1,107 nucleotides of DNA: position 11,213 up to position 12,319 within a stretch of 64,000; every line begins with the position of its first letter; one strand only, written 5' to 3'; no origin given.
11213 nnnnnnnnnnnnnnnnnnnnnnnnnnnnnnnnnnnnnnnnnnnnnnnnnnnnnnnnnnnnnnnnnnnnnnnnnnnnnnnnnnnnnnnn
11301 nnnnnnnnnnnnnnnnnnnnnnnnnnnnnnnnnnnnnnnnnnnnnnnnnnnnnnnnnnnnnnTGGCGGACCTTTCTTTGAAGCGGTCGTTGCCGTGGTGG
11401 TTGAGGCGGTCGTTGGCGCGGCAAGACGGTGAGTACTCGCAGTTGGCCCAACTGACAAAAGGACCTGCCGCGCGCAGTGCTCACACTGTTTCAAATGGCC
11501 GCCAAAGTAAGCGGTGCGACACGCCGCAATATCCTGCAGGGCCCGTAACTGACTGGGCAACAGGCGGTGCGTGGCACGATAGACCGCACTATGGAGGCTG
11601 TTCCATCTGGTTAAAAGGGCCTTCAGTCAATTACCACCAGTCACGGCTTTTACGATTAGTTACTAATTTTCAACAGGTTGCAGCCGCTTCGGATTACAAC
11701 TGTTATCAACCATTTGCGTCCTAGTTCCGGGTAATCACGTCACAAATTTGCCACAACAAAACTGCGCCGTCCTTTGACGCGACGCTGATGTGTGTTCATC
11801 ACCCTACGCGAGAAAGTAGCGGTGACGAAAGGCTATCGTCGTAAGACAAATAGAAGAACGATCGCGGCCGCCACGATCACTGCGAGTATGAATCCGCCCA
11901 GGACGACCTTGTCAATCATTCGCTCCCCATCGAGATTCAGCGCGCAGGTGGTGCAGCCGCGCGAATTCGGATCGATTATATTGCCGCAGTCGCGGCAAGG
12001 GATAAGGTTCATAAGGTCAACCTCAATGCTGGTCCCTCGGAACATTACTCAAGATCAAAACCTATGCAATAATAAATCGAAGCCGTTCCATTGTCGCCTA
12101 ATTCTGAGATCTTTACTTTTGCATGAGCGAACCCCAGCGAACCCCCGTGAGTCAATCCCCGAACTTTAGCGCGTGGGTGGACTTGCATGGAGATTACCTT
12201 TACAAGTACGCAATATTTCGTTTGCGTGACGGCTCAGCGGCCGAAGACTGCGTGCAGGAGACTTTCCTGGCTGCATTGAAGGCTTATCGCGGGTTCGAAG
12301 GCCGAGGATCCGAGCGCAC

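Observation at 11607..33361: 22-kb, almost entirely + strand block shares the end architecture of the Rhs element: tandem accretion of integrase-less islands at tRNA-Lys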

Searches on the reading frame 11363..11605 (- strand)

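Call 109: search_protein_families(library=pfam, proteins=[window:11363-11605:-], max_evalue=0.01)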
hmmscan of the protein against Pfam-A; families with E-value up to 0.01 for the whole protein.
seq(81 aa): 1 family
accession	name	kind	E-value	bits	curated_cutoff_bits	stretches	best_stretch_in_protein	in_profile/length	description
PF14319.11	Zn_Tnp_IS91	-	8.3e-09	35.8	26.3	1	5-49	5-49/90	Transposase zinc-binding domain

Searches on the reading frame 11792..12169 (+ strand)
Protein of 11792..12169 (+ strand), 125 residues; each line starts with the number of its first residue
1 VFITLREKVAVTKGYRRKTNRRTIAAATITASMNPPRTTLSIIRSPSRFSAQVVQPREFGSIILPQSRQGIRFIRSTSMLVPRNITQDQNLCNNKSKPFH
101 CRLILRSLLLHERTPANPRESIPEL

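Call 11: search_protein_families(library=pfam, proteins=[window:11792-12169:+])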
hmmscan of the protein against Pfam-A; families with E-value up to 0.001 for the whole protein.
window:11792-12169:+ (125 aa): 0 families

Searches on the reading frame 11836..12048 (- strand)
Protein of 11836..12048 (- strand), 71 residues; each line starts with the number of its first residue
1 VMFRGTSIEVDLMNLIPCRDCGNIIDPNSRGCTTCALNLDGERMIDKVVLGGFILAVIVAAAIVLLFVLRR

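Call 109: search_protein_families(library=pfam, proteins=[window:11836-12048:-], max_evalue=0.01)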
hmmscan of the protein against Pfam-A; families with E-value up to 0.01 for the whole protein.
window:11836-12048:- (71 aa): 0 families
